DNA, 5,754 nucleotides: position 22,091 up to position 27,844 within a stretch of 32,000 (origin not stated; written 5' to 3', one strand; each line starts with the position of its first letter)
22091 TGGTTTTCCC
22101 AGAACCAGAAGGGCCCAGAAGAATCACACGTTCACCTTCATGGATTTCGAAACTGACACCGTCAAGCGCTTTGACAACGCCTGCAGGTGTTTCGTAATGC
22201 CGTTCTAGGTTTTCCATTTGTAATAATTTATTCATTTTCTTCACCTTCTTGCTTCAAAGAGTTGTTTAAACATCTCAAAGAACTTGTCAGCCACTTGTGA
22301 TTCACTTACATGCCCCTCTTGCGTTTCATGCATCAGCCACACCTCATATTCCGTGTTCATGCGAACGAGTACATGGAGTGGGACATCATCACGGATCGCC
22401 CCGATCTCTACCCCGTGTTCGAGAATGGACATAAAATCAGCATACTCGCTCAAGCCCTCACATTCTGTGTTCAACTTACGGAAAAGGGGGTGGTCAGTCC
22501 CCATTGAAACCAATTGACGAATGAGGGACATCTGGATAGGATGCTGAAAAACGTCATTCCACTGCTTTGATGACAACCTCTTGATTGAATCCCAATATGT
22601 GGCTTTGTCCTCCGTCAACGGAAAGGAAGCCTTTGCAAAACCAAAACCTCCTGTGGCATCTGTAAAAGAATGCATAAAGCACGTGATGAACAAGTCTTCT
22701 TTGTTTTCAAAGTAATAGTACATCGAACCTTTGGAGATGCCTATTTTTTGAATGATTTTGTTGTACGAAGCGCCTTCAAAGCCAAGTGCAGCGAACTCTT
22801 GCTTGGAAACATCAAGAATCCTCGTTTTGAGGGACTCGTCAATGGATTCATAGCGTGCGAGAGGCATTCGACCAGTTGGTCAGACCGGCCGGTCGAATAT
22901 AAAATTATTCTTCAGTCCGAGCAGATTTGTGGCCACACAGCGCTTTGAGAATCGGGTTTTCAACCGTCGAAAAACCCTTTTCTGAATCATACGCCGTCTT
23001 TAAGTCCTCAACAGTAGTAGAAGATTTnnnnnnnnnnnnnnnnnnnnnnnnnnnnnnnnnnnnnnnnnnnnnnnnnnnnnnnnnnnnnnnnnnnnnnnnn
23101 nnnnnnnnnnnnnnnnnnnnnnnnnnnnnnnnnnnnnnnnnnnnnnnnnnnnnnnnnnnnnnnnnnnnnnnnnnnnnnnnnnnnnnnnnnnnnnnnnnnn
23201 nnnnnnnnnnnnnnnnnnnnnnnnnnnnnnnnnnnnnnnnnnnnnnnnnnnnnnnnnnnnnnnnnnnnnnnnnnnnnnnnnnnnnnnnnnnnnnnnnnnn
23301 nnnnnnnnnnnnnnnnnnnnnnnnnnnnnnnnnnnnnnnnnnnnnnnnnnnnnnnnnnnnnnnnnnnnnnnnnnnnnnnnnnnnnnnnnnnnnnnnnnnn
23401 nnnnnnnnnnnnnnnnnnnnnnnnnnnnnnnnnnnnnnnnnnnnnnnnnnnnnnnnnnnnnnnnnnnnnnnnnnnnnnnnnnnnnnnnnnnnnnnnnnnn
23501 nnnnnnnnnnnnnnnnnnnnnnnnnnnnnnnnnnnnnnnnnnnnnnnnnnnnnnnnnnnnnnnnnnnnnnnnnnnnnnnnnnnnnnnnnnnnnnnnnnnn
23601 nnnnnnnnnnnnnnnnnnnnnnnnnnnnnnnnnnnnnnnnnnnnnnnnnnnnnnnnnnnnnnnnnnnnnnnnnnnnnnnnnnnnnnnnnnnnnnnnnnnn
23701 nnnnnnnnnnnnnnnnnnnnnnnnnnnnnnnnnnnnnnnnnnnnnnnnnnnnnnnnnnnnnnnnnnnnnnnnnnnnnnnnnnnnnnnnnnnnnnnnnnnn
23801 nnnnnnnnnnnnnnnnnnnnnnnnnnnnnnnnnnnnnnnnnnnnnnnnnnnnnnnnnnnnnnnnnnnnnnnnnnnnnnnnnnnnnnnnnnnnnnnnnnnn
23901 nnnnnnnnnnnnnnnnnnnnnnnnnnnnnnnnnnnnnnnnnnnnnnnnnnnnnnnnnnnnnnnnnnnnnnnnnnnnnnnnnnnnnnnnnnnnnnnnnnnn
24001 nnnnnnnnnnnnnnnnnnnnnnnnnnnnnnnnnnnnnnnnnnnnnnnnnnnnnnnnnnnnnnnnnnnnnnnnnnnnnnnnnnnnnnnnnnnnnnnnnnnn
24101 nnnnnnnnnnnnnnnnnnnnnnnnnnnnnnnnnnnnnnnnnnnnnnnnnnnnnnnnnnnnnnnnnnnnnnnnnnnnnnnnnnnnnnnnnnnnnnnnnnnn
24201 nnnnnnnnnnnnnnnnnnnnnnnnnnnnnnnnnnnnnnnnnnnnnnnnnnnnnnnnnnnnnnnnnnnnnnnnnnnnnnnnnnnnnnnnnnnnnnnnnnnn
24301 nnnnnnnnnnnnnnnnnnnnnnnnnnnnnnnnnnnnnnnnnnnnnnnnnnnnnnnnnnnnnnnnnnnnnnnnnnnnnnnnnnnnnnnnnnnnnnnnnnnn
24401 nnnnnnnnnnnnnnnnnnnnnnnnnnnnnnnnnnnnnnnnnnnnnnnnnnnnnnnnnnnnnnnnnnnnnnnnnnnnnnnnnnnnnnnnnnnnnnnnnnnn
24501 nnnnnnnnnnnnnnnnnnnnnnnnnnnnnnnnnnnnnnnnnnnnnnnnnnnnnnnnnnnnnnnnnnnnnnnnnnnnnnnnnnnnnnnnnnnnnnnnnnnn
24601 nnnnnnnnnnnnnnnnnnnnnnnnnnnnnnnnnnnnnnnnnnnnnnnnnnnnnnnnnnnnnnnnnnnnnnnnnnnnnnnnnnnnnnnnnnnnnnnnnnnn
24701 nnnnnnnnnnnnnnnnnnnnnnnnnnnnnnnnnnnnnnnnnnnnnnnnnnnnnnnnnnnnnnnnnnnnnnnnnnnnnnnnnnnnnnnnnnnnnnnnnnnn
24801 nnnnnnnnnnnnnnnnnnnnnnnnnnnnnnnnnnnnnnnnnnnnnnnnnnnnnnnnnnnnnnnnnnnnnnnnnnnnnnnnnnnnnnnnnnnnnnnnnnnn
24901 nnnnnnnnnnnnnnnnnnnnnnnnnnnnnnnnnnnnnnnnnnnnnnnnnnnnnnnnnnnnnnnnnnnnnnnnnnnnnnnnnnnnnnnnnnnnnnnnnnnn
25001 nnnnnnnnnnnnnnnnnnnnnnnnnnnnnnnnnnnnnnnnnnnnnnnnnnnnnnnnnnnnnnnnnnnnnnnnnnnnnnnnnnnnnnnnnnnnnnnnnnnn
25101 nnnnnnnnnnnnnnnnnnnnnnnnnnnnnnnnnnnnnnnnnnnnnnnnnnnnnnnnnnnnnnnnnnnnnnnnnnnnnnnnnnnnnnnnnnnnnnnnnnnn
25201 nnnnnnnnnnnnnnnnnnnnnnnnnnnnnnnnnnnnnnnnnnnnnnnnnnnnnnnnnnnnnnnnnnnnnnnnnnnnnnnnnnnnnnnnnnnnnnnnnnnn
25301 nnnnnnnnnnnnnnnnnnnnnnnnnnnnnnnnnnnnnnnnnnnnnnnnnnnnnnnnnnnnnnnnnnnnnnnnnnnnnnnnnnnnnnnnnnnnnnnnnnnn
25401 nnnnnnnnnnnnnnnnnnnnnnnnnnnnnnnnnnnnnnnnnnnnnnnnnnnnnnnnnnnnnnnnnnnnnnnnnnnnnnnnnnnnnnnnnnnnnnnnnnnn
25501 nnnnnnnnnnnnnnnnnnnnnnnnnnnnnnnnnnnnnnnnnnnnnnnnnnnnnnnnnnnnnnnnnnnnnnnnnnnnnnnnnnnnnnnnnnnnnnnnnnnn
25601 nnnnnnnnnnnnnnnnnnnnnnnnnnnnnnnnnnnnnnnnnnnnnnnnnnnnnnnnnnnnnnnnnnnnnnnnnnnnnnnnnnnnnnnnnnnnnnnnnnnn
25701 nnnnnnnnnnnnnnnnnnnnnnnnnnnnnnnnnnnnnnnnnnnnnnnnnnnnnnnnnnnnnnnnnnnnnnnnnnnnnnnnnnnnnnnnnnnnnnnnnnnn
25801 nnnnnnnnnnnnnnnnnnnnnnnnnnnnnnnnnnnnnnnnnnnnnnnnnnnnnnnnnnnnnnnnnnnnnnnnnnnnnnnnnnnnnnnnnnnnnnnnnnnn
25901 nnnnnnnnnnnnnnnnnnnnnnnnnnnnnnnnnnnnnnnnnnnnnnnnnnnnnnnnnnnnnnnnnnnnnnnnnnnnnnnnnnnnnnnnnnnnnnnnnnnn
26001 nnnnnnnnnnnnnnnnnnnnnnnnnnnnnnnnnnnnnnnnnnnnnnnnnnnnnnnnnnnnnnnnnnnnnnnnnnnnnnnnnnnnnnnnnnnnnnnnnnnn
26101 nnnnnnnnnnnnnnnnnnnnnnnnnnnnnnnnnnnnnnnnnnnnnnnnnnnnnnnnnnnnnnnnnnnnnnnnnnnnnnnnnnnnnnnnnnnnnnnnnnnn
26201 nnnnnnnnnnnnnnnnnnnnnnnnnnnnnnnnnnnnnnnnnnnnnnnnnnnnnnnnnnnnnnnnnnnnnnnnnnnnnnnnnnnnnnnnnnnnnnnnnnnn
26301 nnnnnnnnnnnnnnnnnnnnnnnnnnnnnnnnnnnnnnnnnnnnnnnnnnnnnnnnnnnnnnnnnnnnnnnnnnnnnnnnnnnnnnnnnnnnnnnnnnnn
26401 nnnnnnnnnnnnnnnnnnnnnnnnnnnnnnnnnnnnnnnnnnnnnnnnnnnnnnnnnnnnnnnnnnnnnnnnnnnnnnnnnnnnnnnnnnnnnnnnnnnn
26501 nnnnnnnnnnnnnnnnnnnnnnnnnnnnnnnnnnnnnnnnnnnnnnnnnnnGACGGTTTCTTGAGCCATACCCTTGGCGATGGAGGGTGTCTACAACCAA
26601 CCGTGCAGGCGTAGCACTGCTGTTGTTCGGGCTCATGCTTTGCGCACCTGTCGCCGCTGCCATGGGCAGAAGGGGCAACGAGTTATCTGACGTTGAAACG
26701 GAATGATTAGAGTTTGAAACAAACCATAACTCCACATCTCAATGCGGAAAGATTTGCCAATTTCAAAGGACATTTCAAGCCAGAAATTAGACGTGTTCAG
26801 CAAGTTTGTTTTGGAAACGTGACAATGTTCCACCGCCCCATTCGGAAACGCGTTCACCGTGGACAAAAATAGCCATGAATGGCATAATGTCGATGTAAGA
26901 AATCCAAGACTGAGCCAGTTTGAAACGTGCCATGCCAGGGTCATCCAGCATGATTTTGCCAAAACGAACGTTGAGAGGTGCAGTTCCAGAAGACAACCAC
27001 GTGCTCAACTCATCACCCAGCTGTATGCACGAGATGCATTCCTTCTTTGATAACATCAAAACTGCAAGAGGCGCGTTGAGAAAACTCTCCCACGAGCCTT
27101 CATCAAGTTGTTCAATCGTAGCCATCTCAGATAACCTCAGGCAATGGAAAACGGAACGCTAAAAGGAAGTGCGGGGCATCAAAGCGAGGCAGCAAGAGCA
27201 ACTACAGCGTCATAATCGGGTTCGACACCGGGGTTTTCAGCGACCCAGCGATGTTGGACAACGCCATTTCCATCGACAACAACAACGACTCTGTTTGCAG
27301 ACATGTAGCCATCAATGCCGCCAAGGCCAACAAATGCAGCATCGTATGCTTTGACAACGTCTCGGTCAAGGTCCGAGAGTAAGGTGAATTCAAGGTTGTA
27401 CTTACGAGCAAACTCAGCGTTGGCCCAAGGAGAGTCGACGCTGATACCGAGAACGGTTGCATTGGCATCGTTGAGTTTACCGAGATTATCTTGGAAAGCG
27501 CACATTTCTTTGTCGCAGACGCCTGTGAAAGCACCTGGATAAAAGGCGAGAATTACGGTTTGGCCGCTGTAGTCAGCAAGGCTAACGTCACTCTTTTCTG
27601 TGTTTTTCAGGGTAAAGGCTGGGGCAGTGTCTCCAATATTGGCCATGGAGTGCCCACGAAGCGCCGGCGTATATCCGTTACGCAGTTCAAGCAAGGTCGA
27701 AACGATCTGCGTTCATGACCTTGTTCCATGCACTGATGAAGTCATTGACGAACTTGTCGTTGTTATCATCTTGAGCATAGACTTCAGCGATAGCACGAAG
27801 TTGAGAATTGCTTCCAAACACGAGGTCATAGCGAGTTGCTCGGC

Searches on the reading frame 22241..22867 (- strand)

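Call 53: search_protein_families(library=pfam, proteins=[window:22241-22867:-], max_evalue=0.001)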
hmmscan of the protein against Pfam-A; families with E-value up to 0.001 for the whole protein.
window:22241-22867:- (208 aa): 1 family
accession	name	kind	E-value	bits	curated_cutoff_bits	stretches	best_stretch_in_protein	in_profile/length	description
PF00440.29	TetR_N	-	9.6e-12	44.9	24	1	17-61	1-45/47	Bacterial regulatory proteins, tetR family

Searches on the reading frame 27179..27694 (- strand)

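Call 53: search_protein_families(library=pfam, proteins=[window:27179-27694:-], max_evalue=0.001)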
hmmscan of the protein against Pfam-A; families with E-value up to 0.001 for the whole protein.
window:27179-27694:- (171 aa): 2 families
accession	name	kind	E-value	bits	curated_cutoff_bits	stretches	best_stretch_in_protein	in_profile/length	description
PF00578.27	AhpC-TSA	-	5.9e-36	123.6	26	1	20-148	1-123/124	AhpC/TSA family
PF08534.16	Redoxin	-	1.7e-24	86.7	26.6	1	21-164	3-147/148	Redoxin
